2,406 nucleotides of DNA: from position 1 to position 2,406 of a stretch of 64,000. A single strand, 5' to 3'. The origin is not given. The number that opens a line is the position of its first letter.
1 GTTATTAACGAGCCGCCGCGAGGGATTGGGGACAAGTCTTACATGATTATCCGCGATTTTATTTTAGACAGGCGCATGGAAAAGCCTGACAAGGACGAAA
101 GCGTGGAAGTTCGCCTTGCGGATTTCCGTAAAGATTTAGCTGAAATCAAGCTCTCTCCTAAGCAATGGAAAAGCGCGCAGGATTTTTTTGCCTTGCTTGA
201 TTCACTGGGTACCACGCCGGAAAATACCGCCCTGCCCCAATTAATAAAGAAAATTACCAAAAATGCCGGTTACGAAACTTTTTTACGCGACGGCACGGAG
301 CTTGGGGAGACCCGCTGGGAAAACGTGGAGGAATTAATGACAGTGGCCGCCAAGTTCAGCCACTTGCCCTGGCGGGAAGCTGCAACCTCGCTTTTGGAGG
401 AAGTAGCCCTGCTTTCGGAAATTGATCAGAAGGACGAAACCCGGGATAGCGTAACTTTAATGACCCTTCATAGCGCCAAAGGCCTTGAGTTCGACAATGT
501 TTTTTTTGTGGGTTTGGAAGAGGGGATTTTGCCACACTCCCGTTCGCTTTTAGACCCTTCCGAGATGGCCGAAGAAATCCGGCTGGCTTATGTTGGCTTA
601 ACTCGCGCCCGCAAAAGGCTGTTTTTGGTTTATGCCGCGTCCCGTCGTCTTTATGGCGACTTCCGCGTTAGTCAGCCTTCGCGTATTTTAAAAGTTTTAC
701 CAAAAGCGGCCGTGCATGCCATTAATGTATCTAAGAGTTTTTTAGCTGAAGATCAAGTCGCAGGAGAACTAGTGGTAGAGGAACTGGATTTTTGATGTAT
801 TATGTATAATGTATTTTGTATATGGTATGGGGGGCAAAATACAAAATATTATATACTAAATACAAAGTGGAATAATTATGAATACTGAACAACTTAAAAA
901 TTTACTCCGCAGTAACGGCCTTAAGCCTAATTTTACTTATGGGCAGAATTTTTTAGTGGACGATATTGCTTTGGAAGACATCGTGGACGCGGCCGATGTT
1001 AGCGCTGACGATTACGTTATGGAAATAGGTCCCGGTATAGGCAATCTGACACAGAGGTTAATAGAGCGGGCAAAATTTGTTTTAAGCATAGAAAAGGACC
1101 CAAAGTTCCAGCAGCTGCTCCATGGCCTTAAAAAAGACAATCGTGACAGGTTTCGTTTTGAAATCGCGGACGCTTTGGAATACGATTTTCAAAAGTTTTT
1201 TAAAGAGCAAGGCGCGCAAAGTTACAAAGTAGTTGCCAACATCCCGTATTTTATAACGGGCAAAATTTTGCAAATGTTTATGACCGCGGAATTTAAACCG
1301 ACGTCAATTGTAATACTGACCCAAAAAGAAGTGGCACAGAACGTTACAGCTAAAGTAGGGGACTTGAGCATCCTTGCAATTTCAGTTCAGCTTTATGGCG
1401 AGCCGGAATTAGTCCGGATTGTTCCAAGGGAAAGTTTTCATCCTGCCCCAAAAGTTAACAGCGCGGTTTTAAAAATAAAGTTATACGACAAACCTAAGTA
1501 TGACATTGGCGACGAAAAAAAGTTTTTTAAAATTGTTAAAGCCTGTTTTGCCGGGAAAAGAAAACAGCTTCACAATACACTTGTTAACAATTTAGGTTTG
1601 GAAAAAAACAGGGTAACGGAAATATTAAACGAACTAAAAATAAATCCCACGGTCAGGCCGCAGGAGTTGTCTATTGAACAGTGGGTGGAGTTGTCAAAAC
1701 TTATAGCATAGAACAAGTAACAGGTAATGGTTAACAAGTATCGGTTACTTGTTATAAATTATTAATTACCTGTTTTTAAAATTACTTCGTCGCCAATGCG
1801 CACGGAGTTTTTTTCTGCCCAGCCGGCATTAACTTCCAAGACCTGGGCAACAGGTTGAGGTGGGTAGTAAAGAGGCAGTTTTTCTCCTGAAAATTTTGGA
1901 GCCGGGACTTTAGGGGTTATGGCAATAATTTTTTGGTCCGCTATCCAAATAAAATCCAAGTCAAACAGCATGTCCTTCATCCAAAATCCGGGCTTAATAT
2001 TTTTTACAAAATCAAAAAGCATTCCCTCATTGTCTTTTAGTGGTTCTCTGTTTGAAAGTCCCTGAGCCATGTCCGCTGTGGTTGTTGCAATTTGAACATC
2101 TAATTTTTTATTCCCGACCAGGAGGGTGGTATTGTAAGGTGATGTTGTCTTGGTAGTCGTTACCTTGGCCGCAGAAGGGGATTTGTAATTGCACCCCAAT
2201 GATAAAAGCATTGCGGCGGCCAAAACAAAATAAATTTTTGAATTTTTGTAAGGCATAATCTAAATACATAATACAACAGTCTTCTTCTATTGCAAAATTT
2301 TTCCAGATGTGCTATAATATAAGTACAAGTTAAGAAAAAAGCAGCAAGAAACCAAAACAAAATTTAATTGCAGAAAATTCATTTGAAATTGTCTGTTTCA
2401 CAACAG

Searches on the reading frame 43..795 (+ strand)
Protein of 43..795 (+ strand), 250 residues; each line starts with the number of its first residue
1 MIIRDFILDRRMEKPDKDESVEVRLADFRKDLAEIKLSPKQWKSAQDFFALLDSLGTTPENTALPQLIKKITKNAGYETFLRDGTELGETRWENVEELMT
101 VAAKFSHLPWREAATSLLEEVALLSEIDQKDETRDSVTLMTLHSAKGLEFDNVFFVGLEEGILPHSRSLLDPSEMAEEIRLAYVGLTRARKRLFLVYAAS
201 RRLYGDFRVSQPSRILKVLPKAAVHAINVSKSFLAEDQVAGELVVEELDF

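Call 43: search_protein_families(library=pfam, proteins=[window:43-795:+], max_evalue=0.00001)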
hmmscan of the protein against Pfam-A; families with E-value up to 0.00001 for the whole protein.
window:43-795:+ (250 aa): 2 families
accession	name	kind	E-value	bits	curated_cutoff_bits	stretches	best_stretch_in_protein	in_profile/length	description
PF13361.12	UvrD_C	-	1.9e-31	110.2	25.6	1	75-198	231-348/350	UvrD-like helicase C-terminal domain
PF13538.12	UvrD_C_2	-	5e-10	39.5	27.4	1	137-196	2-52/52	UvrD-like helicase C-terminal domain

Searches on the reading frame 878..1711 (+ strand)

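Call 43: search_protein_families(library=pfam, proteins=[window:878-1711:+], max_evalue=0.00001)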
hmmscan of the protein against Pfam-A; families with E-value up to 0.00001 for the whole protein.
window:878-1711:+ (277 aa): 1 family
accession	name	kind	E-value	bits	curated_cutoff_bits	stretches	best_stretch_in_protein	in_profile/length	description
PF00398.26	RrnaAD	-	6.8e-51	173.3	24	1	16-276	3-261/263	Ribosomal RNA adenine dimethylase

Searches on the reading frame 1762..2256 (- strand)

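Call 43: search_protein_families(library=pfam, proteins=[window:1762-2256:-], max_evalue=0.00001)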
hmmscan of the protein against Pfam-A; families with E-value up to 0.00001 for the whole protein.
window:1762-2256:- (164 aa): 1 family
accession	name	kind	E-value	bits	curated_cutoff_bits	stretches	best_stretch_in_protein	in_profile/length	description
PF02643.20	DUF192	-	1e-26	93.3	27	1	53-158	2-94/96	Uncharacterized ACR, COG1430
